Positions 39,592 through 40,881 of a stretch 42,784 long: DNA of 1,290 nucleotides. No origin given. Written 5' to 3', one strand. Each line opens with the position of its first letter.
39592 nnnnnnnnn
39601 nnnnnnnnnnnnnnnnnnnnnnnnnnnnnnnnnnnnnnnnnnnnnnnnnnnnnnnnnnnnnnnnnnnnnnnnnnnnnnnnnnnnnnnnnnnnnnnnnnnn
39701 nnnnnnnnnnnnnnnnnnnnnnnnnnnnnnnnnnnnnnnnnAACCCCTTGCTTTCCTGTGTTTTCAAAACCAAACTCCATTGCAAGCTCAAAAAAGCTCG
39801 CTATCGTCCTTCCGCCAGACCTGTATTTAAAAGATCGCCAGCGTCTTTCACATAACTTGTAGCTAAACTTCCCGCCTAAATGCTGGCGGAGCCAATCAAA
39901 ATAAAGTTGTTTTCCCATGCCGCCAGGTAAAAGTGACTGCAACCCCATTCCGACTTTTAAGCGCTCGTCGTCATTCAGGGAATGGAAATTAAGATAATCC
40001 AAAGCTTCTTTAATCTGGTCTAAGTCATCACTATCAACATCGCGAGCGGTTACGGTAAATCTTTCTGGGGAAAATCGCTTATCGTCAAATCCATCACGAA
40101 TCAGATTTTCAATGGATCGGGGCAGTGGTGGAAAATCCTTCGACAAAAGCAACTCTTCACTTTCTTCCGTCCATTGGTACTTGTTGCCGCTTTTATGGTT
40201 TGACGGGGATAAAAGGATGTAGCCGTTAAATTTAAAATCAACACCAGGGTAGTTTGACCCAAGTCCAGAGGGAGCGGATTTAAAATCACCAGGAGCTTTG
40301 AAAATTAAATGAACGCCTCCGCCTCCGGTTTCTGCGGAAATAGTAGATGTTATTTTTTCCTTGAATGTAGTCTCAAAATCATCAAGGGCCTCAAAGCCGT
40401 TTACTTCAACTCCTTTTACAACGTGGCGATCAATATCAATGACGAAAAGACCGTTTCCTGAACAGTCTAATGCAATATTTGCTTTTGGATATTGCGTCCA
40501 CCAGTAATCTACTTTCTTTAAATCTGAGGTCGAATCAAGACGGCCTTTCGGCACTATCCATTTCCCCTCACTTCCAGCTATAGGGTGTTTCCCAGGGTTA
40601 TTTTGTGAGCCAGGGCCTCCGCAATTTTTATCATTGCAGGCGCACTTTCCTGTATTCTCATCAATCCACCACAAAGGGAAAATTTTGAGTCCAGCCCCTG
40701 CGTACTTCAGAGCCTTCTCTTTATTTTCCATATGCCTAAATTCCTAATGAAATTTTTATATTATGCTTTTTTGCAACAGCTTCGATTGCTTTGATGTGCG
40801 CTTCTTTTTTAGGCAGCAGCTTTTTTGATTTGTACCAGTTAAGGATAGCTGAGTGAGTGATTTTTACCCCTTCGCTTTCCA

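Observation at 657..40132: Sixteen exact copies of an oriented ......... core (consensus about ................) in coding DNA of all frames and in intergenic DNA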

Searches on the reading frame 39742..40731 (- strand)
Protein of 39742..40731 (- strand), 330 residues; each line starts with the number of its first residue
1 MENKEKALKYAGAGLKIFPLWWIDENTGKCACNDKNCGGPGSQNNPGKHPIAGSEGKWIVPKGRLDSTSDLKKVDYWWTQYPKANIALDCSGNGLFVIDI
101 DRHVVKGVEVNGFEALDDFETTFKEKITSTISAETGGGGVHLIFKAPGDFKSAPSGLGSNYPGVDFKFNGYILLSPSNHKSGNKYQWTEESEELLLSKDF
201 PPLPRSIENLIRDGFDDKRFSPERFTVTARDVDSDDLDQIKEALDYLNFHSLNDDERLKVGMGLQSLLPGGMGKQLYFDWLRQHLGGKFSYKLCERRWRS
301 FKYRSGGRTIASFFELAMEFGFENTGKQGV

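Call 79: search_solved_structures(query=window:39742-40731:-, max_evalue=10)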
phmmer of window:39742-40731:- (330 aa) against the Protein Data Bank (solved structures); distinct sequences matched with E-value up to 10: 4.
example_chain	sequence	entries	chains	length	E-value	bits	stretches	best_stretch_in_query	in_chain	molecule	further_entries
5dc0_A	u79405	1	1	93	1.3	11.3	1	133-178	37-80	Fibronectin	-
3uou_B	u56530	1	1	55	1.3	11.3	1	9-42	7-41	Kunitz-type proteinase inhibitor SHPI-1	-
7y4o_A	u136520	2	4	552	1.8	10.8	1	72-150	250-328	Semaphorin 6D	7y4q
2qnw_A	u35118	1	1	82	1.9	10.8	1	198-261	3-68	Acyl carrier protein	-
